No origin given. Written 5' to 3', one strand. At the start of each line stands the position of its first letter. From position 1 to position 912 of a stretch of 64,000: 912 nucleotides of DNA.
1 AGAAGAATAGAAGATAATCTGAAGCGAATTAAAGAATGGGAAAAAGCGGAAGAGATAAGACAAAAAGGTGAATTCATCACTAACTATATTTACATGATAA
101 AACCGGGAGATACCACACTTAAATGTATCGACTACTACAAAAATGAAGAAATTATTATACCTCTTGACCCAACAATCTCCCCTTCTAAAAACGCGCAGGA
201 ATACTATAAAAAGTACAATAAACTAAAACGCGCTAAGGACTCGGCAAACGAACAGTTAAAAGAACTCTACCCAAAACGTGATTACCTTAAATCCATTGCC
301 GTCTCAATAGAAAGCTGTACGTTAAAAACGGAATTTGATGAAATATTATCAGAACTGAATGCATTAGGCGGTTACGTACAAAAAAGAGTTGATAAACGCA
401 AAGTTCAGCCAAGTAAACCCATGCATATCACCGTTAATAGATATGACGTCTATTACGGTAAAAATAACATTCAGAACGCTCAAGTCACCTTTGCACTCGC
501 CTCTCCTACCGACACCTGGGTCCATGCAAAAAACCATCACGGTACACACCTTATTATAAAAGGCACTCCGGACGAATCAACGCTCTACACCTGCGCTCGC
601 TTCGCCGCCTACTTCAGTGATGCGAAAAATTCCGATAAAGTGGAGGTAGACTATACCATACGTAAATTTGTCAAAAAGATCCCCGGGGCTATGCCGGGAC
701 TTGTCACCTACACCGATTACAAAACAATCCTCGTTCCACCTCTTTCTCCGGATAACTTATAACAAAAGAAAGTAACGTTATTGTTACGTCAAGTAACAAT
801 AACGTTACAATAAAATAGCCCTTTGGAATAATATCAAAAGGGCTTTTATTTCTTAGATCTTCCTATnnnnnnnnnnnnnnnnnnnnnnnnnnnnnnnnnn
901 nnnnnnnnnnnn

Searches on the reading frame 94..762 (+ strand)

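Call 26: search_protein_families(library=pfam, proteins=[window:94-762:+], max_evalue=0.00001)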
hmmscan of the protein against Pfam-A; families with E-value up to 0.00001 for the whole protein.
window:94-762:+ (222 aa): 3 families
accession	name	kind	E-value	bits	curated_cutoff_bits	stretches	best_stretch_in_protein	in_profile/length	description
PF05833.16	NFACT_N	-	5.3e-24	85.3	31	1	2-105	350-453/456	NFACT N-terminal and middle domains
PF18297.6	NFACT-R_2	-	2.5e-08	34.4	26.9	1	138-191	29-83/104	NFACT protein RNA binding domain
PF05670.18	NFACT-R_1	-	2.7e-08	34.8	29.8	1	113-198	7-98/112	NFACT protein RNA binding domain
